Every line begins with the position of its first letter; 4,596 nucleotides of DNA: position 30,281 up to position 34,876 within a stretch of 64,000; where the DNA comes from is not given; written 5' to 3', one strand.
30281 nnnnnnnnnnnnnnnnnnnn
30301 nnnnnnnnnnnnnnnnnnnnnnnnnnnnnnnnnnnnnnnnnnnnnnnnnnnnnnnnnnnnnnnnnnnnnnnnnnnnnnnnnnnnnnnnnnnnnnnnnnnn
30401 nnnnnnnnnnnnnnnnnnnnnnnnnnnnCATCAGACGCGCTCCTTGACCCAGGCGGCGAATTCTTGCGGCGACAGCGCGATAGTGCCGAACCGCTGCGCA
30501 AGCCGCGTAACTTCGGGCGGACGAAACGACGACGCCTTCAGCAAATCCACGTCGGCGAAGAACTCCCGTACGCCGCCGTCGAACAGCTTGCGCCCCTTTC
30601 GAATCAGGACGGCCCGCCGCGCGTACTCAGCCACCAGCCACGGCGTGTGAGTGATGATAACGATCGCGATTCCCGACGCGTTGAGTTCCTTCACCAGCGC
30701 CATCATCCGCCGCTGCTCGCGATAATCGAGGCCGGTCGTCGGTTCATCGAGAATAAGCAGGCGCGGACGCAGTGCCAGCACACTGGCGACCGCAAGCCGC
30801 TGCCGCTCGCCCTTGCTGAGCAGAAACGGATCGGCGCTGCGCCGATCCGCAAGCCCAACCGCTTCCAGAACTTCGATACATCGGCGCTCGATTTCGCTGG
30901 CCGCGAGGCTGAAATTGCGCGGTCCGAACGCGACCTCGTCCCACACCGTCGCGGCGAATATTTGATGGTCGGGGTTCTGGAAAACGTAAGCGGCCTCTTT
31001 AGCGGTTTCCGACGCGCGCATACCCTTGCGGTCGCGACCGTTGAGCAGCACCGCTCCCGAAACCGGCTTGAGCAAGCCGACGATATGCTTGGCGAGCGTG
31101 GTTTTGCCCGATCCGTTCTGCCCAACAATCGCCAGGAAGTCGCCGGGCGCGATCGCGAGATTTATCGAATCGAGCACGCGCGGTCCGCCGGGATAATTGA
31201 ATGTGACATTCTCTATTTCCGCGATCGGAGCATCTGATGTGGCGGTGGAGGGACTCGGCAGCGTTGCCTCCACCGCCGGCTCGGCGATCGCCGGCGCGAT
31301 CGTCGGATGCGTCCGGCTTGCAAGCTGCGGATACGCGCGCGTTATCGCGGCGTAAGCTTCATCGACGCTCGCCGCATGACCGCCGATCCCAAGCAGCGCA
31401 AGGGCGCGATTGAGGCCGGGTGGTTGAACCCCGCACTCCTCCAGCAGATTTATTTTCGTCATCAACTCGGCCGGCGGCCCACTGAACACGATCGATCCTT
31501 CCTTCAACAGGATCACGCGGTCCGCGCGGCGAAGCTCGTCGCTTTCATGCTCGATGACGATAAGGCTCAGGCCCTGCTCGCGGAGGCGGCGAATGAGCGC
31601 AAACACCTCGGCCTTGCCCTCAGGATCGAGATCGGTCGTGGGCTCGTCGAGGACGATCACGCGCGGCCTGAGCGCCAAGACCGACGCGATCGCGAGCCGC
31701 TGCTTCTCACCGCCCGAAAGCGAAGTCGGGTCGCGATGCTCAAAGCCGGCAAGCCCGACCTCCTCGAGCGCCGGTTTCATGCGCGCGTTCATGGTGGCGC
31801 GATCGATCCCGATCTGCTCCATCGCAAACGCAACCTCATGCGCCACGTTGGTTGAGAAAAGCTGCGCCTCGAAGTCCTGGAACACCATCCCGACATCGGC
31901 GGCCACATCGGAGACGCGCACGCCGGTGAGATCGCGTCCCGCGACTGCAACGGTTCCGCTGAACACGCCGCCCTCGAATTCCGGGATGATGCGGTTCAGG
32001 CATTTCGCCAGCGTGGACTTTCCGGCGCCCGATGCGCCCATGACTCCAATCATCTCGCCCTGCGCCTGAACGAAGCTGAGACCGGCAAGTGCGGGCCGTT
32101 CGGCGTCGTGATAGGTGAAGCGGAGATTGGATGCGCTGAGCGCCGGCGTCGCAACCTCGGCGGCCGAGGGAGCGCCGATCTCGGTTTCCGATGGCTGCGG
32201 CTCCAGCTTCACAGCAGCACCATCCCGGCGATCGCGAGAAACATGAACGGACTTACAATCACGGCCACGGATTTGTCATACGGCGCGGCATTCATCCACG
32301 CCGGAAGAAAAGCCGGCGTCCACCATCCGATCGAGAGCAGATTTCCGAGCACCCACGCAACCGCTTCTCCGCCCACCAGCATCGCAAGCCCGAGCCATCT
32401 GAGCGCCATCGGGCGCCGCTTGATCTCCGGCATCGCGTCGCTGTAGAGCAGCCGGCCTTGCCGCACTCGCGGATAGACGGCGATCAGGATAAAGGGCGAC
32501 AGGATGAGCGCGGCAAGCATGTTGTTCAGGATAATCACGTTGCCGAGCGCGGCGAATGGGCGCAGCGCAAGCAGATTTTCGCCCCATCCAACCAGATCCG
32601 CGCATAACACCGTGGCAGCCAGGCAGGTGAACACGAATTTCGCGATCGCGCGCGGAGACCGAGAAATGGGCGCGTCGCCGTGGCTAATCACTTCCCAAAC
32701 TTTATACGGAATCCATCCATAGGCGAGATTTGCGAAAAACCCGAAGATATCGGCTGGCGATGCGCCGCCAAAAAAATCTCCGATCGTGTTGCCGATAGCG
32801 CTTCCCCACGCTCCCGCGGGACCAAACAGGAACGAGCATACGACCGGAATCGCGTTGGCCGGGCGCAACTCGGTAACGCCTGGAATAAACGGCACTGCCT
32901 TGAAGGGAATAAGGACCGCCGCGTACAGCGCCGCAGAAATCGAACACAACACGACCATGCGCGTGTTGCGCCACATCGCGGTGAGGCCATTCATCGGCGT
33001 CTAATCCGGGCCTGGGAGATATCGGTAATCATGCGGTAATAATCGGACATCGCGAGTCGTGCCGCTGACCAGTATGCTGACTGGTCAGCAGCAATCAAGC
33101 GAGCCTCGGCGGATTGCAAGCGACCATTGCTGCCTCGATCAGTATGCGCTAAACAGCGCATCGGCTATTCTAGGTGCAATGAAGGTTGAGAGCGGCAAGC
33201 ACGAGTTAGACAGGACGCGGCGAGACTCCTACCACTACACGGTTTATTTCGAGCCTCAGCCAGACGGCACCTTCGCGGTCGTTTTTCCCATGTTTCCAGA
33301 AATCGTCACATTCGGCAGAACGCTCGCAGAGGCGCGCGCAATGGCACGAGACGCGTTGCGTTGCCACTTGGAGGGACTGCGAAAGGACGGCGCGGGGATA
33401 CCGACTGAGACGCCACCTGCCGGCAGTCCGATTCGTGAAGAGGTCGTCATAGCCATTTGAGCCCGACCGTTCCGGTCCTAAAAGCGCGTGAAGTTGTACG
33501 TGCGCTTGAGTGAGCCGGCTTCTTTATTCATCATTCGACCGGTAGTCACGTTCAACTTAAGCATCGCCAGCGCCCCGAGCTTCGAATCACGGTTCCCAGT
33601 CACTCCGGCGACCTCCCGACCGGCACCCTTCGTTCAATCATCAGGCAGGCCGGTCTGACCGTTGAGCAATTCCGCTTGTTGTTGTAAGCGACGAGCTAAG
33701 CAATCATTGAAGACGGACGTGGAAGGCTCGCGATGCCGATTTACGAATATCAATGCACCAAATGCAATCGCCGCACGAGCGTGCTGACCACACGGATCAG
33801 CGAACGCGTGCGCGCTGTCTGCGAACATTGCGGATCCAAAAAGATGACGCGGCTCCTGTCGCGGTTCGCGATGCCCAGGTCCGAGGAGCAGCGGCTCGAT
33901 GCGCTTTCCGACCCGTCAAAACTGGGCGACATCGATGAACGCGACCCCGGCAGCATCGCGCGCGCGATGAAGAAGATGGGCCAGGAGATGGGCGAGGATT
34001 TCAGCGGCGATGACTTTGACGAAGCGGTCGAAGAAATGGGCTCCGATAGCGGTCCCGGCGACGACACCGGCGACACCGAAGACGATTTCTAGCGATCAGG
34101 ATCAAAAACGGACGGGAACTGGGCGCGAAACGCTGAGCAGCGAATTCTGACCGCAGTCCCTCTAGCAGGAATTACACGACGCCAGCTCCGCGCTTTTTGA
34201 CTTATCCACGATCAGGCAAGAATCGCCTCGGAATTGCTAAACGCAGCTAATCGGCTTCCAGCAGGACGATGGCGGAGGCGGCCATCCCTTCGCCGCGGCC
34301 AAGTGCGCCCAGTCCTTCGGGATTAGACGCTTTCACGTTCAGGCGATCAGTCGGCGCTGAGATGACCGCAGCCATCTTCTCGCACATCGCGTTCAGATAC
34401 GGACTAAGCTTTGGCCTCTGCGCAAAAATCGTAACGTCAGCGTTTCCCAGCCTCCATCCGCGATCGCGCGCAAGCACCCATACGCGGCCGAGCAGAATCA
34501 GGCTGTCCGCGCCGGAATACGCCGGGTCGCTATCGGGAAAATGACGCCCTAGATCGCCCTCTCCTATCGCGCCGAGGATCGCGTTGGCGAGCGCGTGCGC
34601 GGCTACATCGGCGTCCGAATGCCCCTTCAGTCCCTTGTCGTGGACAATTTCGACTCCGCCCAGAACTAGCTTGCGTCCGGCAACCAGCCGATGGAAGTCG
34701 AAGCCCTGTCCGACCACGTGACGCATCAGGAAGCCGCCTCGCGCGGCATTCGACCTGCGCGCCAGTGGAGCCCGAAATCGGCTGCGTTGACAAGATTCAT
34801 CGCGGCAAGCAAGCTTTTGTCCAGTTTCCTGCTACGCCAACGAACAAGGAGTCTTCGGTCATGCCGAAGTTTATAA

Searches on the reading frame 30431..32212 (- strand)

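Call 38: search_protein_families(library=pfam, proteins=[window:30431-32212:-], max_evalue=0.00001)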
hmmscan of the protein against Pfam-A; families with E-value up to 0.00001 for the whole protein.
window:30431-32212:- (593 aa): 11 families
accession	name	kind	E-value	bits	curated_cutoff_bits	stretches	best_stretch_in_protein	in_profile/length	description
PF00005.33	ABC_tran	-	7e-61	205.3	25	2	347-493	1-137/137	ABC transporter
PF13304.12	AAA_21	-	3.5e-17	63.9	27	1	459-526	232-302/304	AAA domain, putative AbiEii toxin, Type IV TA system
PF02463.25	SMC_N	-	1.8e-15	57.4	40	1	358-529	25-204/220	RecF/RecN/SMC N terminal domain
PF01078.27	Mg_chelatase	-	1.6e-08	34.7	20.3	0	349-419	14-86/207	Magnesium chelatase, subunit ChlI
PF13238.12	AAA_18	-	1.7e-08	35.4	29.4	0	55-126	1-50/128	AAA domain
PF13191.12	AAA_16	-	2.8e-07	31.6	32.6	0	51-220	23-167/167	AAA ATPase domain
PF13401.12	AAA_22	-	3.9e-07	30.9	27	0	358-414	6-33/130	AAA domain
PF13558.12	SbcC_Walker_B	-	2e-06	28.4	27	0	482-508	63-89/90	SbcC/RAD50-like, Walker B motif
PF13555.12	AAA_29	-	3.4e-06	27.1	27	0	353-383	18-48/61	P-loop containing region of AAA domain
PF00931.28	NB-ARC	-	3.8e-06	26.8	23.5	0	358-379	19-40/248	NB-ARC domain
PF13671.12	AAA_33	-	7.4e-06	26.8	27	0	361-525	3-110/143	AAA domain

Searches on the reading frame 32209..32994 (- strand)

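Call 38: search_protein_families(library=pfam, proteins=[window:32209-32994:-], max_evalue=0.00001)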
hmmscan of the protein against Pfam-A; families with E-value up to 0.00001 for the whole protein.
window:32209-32994:- (261 aa): 2 families
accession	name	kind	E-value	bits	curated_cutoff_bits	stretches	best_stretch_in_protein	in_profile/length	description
PF06177.16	QueT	-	4.2e-13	50.3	33.7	1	15-173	2-139/141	QueT transporter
PF07155.17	ECF-ribofla_trS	-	4.1e-06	27.3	26.7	1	10-152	3-146/172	ECF-type riboflavin transporter, S component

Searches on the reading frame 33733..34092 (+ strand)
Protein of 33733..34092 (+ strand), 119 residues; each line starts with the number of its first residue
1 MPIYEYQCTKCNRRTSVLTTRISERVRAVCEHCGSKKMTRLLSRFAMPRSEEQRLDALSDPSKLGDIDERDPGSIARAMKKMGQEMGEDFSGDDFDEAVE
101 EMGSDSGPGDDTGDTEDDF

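Call 38: search_protein_families(library=pfam, proteins=[window:33733-34092:+], max_evalue=0.00001)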
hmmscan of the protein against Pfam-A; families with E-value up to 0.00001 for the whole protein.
window:33733-34092:+ (119 aa): 1 family
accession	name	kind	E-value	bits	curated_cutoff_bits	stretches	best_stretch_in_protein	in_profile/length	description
PF09723.15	Zn_ribbon_8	-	2.7e-12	46.9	34.4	1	1-42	1-41/41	Zinc ribbon domain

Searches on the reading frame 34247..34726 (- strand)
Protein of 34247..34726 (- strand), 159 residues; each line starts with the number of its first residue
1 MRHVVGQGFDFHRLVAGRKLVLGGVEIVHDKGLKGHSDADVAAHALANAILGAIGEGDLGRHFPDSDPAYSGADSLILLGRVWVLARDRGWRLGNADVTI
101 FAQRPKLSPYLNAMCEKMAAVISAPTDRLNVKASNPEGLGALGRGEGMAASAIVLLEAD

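Call 38: search_protein_families(library=pfam, proteins=[window:34247-34726:-], max_evalue=0.00001)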
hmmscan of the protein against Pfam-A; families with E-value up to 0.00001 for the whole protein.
window:34247-34726:- (159 aa): 1 family
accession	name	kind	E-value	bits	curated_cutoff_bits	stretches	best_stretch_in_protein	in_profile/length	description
PF02542.21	YgbB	-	1.9e-59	200.9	26.7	1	5-156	3-154/155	YgbB family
